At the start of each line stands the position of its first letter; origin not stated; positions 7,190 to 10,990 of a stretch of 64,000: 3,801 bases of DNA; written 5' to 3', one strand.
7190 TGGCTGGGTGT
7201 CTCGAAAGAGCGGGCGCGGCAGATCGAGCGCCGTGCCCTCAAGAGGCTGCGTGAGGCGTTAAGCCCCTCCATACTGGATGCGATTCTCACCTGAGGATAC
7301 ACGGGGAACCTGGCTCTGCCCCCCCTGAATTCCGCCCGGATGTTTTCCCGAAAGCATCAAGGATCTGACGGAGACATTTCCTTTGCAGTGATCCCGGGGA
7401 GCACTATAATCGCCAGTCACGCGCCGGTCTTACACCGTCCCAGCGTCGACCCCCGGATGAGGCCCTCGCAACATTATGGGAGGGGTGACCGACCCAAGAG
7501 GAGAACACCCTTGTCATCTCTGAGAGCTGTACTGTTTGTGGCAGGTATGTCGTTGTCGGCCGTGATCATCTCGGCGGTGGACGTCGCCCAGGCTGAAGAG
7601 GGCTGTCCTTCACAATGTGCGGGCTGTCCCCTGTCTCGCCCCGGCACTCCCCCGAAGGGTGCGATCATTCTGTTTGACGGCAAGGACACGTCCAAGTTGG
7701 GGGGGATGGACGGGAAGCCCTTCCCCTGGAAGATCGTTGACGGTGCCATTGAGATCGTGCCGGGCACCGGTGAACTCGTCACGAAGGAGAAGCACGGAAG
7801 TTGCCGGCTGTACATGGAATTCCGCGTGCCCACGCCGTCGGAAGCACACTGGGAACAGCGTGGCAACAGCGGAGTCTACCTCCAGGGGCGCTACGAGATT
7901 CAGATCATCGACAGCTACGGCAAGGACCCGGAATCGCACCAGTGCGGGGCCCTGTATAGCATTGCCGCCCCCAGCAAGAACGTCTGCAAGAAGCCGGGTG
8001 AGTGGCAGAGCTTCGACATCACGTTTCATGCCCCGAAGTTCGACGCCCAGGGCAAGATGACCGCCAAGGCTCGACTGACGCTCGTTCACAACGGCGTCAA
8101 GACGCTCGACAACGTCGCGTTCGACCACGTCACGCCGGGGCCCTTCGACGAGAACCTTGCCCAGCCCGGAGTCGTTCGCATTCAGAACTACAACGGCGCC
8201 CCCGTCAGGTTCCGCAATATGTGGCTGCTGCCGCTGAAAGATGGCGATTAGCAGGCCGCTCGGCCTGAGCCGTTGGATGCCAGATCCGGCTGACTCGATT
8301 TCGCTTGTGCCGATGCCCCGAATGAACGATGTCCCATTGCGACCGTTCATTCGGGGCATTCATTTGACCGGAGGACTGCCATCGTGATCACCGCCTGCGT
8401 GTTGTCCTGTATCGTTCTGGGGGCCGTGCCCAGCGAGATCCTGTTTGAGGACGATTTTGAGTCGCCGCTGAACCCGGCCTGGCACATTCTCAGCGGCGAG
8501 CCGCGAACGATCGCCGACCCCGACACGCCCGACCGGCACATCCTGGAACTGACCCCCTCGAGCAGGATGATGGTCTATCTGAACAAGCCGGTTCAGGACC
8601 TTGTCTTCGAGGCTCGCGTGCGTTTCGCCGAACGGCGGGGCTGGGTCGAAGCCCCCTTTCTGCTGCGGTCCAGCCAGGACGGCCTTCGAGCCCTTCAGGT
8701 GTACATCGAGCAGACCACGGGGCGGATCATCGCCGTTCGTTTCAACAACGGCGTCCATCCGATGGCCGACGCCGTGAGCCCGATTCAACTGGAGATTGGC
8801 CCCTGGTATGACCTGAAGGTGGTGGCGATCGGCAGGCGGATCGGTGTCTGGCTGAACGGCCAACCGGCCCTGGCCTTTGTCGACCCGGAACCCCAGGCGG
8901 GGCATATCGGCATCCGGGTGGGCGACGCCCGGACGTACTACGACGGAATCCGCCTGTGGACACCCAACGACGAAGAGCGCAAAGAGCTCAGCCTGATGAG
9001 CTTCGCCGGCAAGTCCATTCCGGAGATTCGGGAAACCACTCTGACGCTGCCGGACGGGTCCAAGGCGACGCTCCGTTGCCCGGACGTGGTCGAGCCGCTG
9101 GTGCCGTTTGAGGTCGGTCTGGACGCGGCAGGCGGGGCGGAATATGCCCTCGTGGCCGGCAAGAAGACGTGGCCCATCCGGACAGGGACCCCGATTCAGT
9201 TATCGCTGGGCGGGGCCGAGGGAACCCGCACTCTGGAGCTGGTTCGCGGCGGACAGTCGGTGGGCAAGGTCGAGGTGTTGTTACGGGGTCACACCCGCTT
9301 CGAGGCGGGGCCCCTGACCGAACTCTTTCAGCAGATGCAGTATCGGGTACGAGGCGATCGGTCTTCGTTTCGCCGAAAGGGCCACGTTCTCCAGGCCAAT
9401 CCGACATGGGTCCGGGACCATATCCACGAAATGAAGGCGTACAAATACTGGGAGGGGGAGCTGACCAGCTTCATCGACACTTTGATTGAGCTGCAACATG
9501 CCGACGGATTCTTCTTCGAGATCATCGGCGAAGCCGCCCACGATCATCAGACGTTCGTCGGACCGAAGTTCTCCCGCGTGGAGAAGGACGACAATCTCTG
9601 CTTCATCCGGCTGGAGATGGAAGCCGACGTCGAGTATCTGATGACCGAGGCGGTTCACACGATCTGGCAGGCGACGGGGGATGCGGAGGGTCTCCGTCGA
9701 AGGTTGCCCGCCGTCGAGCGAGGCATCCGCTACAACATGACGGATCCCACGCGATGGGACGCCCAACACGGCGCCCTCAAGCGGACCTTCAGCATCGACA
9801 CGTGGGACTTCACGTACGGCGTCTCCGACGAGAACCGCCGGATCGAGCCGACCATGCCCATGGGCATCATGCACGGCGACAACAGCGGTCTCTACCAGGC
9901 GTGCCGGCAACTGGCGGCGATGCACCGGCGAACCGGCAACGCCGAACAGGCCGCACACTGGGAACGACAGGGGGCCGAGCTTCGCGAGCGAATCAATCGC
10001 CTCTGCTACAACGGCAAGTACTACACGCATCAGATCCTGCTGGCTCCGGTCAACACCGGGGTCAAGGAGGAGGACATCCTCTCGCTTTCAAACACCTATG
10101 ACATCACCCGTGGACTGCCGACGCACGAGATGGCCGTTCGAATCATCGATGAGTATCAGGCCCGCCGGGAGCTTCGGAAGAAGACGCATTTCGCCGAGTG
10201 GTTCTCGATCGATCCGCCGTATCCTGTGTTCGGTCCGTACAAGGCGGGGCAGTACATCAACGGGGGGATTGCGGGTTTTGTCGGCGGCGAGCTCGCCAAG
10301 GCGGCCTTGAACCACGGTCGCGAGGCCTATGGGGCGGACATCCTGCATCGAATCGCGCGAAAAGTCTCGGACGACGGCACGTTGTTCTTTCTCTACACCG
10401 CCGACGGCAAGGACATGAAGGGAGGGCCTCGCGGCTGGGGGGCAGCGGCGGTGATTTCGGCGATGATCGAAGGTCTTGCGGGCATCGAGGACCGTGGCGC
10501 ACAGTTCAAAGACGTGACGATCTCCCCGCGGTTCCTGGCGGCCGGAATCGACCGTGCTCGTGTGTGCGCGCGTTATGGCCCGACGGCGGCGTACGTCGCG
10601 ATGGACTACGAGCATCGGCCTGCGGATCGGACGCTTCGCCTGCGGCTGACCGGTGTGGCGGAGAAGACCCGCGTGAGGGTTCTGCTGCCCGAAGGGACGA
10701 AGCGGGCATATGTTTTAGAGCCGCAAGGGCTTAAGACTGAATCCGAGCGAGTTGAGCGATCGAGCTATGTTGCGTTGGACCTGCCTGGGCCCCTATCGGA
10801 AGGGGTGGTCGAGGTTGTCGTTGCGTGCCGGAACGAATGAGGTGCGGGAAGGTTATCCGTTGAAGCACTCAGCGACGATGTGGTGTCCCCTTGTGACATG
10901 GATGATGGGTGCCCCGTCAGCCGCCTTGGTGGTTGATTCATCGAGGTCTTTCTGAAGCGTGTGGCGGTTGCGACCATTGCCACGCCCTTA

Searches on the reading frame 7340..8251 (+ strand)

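Call 89: search_protein_families(library=pfam, proteins=[window:7340-8251:+], max_evalue=0.001)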
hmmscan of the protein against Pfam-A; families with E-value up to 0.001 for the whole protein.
window:7340-8251:+ (303 aa): 1 family
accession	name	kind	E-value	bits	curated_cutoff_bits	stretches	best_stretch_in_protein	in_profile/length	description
PF06439.18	3keto-disac_hyd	-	3.9e-35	122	26.8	1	108-296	2-186/187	3-keto-disaccharide hydrolase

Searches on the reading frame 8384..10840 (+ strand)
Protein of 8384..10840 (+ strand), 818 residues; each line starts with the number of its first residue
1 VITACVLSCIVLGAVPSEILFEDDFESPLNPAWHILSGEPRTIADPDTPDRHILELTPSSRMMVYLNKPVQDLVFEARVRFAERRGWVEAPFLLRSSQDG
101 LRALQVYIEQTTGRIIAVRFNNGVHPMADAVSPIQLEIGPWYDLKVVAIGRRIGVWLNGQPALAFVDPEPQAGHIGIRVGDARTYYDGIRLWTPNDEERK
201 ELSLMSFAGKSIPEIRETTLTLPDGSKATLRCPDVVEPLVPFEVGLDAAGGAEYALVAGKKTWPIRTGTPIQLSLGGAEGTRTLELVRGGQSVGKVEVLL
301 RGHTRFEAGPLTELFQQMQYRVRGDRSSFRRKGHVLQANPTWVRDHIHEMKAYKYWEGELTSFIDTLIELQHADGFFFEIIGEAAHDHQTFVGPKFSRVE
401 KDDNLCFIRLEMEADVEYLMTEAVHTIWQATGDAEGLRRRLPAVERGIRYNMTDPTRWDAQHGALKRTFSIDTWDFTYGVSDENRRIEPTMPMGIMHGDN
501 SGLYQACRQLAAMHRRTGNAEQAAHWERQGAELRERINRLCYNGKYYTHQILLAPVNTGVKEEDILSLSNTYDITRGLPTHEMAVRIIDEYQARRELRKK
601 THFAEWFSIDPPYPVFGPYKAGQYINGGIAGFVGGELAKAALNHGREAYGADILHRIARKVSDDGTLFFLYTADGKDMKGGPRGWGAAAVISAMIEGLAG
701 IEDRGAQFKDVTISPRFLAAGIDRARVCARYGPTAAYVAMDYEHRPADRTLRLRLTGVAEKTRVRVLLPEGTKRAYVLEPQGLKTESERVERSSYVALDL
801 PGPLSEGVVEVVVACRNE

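Call 44: search_protein_families(library=pfam, proteins=[window:8384-10840:+], max_evalue=0.001)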
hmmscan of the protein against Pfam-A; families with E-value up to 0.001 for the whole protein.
window:8384-10840:+ (818 aa): 1 family
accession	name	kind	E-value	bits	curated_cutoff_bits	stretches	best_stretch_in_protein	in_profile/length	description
PF06439.18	3keto-disac_hyd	-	6e-08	33.4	26.8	1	60-190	41-185/187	3-keto-disaccharide hydrolase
